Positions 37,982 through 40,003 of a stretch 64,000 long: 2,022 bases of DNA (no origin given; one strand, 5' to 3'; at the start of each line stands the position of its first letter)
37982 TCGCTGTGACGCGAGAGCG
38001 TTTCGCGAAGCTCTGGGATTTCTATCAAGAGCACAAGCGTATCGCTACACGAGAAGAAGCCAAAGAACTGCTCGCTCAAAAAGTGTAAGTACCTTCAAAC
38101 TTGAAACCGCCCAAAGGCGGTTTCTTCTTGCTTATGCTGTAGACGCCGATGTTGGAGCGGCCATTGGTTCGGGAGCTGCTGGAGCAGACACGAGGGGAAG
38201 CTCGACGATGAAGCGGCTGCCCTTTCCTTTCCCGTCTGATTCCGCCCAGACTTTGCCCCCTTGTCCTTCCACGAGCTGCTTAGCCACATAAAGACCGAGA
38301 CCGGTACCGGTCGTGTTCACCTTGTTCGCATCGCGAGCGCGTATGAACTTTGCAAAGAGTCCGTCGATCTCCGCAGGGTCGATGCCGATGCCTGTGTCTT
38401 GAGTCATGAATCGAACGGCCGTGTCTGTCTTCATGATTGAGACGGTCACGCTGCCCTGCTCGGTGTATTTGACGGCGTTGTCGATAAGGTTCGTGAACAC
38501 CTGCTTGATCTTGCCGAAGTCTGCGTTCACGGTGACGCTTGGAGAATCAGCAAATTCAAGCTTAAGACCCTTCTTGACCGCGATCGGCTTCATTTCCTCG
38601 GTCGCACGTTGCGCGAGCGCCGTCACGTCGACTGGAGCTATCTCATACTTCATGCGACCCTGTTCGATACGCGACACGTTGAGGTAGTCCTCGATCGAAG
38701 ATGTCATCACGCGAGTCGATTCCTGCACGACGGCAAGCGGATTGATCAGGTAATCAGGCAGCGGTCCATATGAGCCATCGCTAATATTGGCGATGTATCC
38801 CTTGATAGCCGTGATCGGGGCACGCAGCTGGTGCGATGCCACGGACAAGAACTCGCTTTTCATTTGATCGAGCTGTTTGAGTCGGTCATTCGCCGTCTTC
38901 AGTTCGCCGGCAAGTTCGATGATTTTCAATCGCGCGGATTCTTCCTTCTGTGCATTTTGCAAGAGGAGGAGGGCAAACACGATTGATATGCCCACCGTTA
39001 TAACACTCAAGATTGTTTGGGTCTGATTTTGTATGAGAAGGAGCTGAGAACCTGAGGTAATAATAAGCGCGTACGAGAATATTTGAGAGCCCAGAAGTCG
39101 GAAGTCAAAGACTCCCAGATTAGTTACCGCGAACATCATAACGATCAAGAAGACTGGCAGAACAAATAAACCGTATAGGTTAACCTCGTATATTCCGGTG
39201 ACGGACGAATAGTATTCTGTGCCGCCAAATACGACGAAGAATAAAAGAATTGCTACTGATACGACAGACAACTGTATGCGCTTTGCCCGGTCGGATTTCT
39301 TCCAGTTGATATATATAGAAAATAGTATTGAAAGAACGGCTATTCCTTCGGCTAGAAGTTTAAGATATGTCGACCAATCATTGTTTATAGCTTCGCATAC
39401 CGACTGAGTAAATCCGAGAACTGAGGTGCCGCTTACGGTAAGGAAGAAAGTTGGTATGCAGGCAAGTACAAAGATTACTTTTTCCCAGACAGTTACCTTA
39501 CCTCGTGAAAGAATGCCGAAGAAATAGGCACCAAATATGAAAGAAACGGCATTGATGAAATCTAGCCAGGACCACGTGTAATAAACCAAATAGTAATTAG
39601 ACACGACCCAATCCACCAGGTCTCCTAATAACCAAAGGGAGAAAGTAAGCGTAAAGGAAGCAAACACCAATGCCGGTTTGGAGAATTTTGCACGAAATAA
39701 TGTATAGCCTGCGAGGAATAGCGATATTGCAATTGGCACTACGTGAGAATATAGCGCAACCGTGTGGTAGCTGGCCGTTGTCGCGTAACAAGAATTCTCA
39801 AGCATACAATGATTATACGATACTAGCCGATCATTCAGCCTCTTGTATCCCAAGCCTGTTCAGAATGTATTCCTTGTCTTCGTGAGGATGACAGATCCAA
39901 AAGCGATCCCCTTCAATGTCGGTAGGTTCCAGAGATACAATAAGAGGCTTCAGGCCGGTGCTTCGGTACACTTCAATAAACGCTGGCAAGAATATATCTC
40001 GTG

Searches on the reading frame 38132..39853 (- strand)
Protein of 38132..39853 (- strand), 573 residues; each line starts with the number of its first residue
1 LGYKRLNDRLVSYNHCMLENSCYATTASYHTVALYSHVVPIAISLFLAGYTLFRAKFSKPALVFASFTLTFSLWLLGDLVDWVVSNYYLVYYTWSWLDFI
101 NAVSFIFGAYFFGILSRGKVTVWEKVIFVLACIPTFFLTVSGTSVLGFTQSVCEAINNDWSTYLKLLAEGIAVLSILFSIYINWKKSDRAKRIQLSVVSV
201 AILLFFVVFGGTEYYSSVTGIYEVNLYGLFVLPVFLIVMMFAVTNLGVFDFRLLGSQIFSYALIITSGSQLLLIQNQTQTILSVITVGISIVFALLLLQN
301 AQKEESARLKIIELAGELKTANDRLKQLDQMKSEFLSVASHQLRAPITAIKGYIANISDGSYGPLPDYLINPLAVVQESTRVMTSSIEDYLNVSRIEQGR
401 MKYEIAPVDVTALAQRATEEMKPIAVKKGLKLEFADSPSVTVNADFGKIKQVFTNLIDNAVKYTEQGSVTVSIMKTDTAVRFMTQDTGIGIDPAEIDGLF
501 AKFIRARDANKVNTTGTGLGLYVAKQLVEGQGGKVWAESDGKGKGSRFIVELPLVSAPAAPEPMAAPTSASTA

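Call 54: search_protein_families(library=pfam, proteins=[window:38132-39853:-], max_evalue=0.00001)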
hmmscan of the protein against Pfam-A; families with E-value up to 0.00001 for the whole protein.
window:38132-39853:- (573 aa): 2 families
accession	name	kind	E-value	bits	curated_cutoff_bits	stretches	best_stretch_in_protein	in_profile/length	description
PF02518.31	HATPase_c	-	1.4e-25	90.3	26.4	1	448-554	5-109/111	Histidine kinase-, DNA gyrase B-, and HSP90-like ATPase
PF00512.31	HisKA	-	1.5e-10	41.4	26.9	1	331-399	1-66/66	His Kinase A (phospho-acceptor) domain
